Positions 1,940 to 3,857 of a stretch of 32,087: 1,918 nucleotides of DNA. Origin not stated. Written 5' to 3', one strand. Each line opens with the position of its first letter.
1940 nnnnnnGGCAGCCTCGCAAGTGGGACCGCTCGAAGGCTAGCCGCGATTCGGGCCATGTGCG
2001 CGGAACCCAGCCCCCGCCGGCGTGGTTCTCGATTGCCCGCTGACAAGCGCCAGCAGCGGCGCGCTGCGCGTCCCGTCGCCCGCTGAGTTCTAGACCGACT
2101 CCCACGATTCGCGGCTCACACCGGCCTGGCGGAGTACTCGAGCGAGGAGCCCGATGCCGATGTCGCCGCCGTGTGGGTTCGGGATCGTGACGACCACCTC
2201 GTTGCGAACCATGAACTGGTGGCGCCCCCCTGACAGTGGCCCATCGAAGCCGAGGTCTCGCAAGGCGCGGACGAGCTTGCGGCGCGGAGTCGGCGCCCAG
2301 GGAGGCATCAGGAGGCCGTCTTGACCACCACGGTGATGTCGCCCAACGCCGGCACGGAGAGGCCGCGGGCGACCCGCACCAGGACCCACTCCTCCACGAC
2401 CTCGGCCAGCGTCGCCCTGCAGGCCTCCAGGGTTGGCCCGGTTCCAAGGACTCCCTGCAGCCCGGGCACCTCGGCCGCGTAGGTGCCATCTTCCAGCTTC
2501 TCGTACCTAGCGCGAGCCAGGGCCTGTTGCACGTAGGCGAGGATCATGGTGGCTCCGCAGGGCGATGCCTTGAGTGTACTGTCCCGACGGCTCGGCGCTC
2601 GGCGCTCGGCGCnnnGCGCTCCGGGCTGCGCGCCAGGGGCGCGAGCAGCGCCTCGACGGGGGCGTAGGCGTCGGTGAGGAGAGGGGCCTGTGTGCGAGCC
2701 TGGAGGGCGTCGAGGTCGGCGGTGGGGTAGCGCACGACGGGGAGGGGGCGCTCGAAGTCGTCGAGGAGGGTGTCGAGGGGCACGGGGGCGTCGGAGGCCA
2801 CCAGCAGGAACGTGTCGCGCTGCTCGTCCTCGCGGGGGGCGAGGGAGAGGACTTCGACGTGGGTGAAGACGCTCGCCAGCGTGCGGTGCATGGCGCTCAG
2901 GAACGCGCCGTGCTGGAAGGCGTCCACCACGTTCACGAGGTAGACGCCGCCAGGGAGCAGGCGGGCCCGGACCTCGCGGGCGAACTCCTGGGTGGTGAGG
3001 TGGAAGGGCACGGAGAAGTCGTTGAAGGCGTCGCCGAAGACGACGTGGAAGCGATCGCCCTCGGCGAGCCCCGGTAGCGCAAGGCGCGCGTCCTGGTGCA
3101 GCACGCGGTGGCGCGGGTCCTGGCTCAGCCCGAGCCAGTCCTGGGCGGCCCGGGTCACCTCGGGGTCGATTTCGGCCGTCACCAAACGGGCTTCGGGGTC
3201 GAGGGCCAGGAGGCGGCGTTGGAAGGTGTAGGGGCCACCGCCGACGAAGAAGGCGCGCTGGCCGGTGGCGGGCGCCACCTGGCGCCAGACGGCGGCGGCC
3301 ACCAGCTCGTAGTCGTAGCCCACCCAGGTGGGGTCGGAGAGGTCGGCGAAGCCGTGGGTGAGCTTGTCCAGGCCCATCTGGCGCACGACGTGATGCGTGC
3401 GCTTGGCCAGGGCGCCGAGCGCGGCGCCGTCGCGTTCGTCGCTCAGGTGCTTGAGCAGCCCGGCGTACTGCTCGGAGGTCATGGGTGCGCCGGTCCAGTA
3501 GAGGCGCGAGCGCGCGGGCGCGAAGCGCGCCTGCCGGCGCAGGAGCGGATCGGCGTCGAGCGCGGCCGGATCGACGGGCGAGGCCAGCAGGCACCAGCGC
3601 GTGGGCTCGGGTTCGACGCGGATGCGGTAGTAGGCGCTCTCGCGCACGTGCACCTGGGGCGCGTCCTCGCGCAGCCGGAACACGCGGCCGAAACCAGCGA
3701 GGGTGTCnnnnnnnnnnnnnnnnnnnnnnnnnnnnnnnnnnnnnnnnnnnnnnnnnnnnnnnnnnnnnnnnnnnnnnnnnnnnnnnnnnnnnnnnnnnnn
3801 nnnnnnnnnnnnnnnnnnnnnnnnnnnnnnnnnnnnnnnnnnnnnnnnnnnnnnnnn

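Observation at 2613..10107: Tight five-gene operon of unknown function: VWA protein, M50 site-2 protease, DUF2064/GT2 fusion, 582-aa anchored protein, MFS/spermidine-synthase fusion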

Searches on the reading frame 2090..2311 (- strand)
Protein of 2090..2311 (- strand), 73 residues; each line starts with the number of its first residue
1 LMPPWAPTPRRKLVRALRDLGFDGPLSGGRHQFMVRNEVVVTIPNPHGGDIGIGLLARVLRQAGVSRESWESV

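Call 97: search_protein_families(library=pfam, proteins=[window:2090-2311:-], max_evalue=0.001)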
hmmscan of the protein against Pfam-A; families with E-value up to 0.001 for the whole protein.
window:2090-2311:- (73 aa): 1 family
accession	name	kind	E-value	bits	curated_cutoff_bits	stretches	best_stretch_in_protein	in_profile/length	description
PF07927.17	HicA_toxin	-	2.5e-11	43.9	27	1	11-65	2-58/58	HicA toxin of bacterial toxin-antitoxin,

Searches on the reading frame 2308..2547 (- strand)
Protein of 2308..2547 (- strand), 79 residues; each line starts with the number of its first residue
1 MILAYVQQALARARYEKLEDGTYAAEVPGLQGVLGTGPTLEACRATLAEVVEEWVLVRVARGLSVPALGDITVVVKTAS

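Call 97: search_protein_families(library=pfam, proteins=[window:2308-2547:-], max_evalue=0.001)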
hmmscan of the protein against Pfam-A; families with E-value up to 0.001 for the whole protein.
window:2308-2547:- (79 aa): 1 family
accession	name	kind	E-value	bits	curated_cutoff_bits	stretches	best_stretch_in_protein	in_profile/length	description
PF21748.3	UPF0150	-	4.4e-26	91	27.3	1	4-66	1-64/64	UPF0150-like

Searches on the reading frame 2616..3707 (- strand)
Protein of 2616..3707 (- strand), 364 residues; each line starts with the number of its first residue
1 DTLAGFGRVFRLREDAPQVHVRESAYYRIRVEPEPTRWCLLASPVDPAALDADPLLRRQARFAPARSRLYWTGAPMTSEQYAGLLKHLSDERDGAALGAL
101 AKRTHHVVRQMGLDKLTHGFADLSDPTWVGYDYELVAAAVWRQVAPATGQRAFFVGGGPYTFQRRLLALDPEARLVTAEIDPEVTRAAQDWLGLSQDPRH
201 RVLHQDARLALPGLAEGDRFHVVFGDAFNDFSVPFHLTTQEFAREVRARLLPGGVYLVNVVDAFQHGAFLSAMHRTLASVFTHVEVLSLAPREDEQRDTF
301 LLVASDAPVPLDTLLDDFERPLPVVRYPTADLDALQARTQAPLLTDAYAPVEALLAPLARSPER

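Call 76: search_solved_structures(query=window:2616-3707:-, max_evalue=1, show_alignments=4)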
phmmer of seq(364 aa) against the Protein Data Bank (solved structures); distinct sequences matched with E-value up to 1: 16.
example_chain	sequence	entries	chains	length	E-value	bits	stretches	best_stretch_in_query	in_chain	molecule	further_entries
3gjy_A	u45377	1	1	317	1.9e-13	53.6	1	147-306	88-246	Spermidine synthase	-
6bq2_A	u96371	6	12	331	1.9e-07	33.8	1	150-312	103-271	Thermospermine synthase ACAULIS protein | Thermospermine synthase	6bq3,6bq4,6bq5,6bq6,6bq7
1uir_A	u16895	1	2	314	1.9e-05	27.2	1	149-285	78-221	Polyamine Aminopropyltransferase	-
3anx_A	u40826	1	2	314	2.2e-05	27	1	149-285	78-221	spermidine synthase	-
5wcj_A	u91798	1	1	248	0.0047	19.3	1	171-261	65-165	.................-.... protein 13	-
6qmm_B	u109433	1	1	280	0.0066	18.9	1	147-284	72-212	Polyamine aminopropyltransferase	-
6qmm_A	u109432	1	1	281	0.06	15.7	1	147-284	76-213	Polyamine aminopropyltransferase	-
1inl_A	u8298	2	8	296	0.14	14.5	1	150-284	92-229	Spermidine synthase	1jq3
2e5w_A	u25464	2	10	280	0.2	14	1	145-285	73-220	Probable spermidine synthase | spermidine synthase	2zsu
5k05_A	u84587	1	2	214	0.55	12.5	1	160-243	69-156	Catechol O-methyltransferase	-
5k0c_A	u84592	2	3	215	0.55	12.5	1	160-243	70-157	Catechol O-methyltransferase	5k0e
5k09_A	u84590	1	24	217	0.57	12.5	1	160-243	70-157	Catechol O-methyltransferase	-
5k0b_A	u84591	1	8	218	0.57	12.5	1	160-243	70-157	Catechol O-methyltransferase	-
5k0f_A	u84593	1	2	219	0.58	12.5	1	160-243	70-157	Catechol O-methyltransferase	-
5k0g_A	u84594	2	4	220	0.59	12.4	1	160-243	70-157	Catechol O-methyltransferase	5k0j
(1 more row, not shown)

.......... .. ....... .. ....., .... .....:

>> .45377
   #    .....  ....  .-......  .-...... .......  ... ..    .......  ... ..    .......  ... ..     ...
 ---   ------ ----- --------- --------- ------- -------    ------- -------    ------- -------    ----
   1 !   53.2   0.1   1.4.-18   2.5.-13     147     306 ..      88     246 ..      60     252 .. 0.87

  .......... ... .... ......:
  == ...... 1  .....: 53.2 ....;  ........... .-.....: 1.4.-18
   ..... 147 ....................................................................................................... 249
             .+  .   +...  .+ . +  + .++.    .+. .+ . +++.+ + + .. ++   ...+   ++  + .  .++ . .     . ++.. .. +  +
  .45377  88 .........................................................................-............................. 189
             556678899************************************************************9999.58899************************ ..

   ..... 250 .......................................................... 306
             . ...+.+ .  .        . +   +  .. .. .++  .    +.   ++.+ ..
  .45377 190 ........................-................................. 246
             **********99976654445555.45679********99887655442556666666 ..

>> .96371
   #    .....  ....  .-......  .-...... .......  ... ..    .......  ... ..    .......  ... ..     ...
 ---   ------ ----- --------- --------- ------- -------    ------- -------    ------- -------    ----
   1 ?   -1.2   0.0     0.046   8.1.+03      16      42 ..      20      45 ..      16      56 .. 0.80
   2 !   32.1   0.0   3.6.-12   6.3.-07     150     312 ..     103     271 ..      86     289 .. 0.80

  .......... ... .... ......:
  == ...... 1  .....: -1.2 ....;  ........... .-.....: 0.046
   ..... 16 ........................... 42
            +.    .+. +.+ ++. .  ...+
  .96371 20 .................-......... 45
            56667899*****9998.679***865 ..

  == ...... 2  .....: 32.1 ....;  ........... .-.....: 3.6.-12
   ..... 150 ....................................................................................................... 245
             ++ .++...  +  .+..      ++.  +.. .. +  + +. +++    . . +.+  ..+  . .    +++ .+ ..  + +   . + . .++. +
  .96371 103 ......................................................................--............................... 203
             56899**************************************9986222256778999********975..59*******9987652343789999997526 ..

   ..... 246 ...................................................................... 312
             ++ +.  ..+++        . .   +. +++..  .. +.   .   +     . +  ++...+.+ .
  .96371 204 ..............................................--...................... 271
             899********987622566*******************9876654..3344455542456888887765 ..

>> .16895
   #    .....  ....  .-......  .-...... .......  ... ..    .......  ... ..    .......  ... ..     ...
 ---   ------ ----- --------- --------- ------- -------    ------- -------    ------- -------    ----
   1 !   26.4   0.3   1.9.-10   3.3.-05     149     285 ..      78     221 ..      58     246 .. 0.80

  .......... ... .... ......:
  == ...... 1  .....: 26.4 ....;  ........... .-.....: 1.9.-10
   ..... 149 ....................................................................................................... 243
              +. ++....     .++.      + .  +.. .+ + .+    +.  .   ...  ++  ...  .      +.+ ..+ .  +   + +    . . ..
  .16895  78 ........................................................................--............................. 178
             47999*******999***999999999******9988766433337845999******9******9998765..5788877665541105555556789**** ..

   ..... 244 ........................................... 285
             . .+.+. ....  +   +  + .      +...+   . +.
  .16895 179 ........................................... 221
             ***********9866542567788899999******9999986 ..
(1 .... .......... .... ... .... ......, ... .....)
